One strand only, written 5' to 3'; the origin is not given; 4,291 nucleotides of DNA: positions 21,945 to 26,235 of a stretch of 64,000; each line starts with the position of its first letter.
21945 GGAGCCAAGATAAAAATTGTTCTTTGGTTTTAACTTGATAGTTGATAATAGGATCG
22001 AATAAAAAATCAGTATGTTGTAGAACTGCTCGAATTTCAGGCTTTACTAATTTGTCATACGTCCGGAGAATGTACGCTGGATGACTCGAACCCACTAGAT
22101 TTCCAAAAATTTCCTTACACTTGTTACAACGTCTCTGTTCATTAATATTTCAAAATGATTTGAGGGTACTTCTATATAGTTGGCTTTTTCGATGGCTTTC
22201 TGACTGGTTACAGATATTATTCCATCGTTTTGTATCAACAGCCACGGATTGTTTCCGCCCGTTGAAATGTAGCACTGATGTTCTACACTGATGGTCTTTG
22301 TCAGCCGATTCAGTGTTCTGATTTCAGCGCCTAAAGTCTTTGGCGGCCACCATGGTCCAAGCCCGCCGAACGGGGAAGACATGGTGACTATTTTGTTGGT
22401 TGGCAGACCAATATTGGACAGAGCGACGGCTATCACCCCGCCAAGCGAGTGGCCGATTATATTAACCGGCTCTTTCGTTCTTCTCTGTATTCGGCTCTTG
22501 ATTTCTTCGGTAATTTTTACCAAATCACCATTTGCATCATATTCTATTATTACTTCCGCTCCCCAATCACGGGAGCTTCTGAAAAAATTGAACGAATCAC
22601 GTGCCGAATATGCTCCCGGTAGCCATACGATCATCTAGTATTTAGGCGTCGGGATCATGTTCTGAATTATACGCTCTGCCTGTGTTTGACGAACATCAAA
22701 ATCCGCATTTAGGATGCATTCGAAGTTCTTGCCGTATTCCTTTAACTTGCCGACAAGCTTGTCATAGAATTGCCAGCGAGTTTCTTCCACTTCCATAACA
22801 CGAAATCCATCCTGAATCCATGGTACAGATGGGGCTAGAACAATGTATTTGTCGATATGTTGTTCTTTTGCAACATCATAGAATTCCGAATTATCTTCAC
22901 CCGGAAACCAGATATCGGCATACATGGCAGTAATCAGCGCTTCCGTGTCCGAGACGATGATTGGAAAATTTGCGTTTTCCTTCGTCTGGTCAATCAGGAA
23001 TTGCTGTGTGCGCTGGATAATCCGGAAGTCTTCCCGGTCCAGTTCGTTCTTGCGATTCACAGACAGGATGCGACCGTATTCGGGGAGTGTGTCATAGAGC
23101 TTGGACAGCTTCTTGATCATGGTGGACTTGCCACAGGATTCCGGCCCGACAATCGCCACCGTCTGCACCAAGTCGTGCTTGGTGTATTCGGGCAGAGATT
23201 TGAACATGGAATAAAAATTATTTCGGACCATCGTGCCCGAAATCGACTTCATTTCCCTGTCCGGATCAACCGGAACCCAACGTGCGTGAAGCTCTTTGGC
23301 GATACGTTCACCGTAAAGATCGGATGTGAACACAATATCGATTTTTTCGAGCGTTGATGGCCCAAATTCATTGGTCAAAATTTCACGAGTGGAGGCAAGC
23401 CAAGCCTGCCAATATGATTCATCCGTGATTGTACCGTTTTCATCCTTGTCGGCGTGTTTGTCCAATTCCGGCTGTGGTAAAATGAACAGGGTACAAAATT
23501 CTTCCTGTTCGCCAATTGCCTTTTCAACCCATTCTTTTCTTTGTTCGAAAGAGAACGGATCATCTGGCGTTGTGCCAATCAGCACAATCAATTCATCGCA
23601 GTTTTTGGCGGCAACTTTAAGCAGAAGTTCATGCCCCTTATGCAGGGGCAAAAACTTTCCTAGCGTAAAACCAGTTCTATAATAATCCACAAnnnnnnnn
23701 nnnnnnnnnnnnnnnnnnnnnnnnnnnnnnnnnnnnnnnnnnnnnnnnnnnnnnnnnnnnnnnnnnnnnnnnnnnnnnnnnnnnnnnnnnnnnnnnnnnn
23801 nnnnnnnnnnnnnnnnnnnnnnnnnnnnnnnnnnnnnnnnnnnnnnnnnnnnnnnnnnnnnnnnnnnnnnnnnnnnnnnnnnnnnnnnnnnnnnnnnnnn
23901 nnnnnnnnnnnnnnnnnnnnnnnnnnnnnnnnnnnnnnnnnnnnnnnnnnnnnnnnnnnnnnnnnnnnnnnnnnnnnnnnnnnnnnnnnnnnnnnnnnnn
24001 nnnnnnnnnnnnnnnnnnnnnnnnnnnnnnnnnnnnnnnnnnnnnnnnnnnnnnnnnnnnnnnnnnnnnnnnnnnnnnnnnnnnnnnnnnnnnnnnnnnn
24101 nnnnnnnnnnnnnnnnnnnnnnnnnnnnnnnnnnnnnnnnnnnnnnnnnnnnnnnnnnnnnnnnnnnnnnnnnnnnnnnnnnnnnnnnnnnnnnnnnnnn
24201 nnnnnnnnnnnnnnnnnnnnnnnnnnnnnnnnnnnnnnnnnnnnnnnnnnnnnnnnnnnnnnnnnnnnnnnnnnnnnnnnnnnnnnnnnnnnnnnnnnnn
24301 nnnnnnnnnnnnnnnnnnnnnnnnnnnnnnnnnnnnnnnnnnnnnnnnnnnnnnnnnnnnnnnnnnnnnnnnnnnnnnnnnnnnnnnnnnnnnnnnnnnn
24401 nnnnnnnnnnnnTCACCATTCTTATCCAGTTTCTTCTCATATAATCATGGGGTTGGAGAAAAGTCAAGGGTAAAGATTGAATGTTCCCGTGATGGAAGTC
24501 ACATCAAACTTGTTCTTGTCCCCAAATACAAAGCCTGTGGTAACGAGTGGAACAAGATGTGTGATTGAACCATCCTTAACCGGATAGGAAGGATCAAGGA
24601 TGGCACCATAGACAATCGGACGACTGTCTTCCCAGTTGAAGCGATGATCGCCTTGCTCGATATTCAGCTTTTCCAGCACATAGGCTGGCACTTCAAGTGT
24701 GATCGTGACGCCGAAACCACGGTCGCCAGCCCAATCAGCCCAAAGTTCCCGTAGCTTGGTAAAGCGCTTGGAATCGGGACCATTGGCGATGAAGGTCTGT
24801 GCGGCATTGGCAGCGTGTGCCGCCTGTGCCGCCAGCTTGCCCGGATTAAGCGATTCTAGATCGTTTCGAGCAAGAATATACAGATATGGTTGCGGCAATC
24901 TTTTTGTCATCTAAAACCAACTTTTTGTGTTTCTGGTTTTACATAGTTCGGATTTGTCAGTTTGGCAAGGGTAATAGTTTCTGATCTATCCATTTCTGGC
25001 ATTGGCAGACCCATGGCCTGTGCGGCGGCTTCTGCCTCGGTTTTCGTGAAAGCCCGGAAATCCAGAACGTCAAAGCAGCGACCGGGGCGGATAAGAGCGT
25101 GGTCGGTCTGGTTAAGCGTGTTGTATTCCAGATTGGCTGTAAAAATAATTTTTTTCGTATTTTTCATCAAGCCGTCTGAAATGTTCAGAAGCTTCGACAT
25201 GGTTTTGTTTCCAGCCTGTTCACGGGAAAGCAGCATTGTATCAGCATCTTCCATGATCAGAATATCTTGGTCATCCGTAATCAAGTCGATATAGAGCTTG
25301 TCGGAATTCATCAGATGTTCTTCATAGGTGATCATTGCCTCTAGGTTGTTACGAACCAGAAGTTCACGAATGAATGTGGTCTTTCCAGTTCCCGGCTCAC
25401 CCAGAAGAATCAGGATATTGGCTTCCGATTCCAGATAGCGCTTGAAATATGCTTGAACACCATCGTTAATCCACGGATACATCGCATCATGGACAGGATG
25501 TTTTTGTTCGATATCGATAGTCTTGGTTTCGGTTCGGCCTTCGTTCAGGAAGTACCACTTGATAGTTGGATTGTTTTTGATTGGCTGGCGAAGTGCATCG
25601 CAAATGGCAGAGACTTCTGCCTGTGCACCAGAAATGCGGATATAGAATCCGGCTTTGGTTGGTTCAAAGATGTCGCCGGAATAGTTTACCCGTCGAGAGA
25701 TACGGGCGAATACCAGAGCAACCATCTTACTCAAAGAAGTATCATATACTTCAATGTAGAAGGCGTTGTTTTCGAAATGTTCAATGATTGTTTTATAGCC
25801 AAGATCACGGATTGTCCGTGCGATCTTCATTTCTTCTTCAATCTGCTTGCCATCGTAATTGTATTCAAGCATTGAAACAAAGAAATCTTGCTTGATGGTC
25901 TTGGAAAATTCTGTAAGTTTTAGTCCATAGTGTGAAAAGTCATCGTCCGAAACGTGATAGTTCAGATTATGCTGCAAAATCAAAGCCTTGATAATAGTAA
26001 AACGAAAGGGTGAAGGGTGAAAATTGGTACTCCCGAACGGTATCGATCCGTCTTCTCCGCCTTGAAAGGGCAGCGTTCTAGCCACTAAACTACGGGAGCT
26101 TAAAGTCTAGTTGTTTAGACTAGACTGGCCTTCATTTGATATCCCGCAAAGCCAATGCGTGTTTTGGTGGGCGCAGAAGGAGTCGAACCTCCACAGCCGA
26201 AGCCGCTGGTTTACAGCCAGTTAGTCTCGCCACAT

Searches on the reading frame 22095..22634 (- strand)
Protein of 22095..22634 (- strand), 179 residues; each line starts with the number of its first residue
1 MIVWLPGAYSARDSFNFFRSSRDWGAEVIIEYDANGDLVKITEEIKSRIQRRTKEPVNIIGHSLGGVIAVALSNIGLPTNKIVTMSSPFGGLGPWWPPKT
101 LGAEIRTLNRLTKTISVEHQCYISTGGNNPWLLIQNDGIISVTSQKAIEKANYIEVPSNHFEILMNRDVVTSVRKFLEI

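Call 76: search_protein_families(library=pfam, proteins=[window:22095-22634:-], max_evalue=0.001)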
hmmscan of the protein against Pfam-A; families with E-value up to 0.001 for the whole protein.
window:22095-22634:- (179 aa): 4 families
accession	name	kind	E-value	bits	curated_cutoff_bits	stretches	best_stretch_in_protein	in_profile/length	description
PF12146.15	Hydrolase_4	-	7.4e-05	22.6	27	1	37-120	61-142/239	Serine aminopeptidase, S33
PF07819.20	PGAP1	-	9.8e-05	22.6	24.3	1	45-89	79-129/233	PGAP1-like alpha/beta domain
PF00975.26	Thioesterase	-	0.00018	22.3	26.4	1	3-72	4-83/226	Thioesterase domain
PF01764.32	Lipase_3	-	0.00071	19.9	22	0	40-72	48-80/140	Lipase (class 3)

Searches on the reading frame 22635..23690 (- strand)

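Call 9: search_protein_families(library=phrogs, proteins=[window:22635-23690:-])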
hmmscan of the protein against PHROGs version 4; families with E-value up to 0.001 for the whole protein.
window:22635-23690:- (351 aa): 5 families
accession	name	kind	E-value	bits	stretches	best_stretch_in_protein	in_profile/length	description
phrog_3462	-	moron, auxiliary metabolic gene and host takeover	2.9e-62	211.9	1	6-347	4-342/346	nicotinamide-nucleotide adenylyltransferase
phrog_395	-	other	9.2e-06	26.6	1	4-161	11-167/373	cytidyltransferase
phrog_7878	-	other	0.00016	22.8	0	6-40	3-37/131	bifunctional heptose 7-phosphate kinase/heptose 1-phosphate adenyltransferase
phrog_3041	-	other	0.00023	20.6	1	6-62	52-116/678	cytidyltransferase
phrog_2107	-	other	0.00083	20.1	0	177-323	5-170/201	thymidylate kinase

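Call 76: search_protein_families(library=pfam, proteins=[window:22635-23651:-], max_evalue=0.001)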
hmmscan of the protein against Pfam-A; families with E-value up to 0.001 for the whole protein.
window:22635-23651:- (338 aa): 3 families
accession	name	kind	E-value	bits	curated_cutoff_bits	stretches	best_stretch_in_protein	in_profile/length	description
PF13521.12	AAA_28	-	3e-20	73.5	27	1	165-315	2-158/164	AAA domain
PF01467.32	CTP_transf_like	-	4.1e-06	27.5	21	1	2-144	8-132/133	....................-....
PF00005.33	ABC_tran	-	0.00037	21.6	25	1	163-216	12-68/137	ABC transporter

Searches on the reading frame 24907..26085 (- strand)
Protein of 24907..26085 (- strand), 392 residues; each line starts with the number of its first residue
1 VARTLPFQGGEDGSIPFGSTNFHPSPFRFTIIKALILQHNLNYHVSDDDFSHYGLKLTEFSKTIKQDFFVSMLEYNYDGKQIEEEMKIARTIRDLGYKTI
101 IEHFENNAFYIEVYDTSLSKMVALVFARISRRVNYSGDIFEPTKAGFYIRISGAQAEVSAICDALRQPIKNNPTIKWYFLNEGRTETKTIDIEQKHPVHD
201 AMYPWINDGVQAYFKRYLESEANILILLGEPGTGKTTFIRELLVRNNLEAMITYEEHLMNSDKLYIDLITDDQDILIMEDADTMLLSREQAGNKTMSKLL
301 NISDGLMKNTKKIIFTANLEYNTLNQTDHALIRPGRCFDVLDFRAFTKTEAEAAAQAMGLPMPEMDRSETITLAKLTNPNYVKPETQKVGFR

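Call 9: search_protein_families(library=phrogs, proteins=[window:24907-26085:-])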
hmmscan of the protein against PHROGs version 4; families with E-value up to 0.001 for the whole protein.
window:24907-26085:- (392 aa): 11 families
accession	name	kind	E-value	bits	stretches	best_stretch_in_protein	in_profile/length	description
phrog_14322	-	unknown function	1.6e-57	196.6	1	185-391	189-397/398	-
phrog_35110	-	unknown function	3.7e-28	99.5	2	275-374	335-432/455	-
phrog_11907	-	other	6.6e-14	52.9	1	245-364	221-346/400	ATPase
phrog_37885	-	unknown function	5.1e-12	46.9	1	195-330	35-172/176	-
phrog_33861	-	unknown function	2e-11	44.3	1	275-353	285-363/407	-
phrog_7485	-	unknown function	2.6e-11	44.1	1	225-355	230-371/430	-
phrog_10440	-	unknown function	8.3e-05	22.3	1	226-355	235-360/483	-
phrog_168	-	DNA, RNA and nucleotide metabolism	9.1e-05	23.3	1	209-355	28-167/314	clamp loader of DNA polymerase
phrog_296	-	integration and excision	0.00011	22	1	220-257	316-352/626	DNA transposition protein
phrog_9172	-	unknown function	0.00019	21.4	1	209-351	92-250/509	-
phrog_1815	-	other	0.00028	22.2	0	222-254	3-35/197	guanylate kinase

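Call 76: search_protein_families(library=pfam, proteins=[window:24907-25977:-], max_evalue=0.001)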
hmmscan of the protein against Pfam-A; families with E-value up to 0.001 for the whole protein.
window:24907-25977:- (356 aa): 4 families
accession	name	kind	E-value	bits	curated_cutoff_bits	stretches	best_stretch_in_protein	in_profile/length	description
PF00004.35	AAA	-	9.3e-10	39.5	21.2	1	189-306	1-128/131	ATPase family associated with various cellular activities (AAA)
PF13401.12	AAA_22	-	2.1e-05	25.3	27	1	184-234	3-56/130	AAA domain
PF20720.3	nSTAND3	-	2.4e-05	24.5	27.2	1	185-281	16-110/155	Novel STAND NTPase 3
PF13191.12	AAA_16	-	5.7e-05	24.1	32.6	1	174-218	12-60/167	AAA ATPase domain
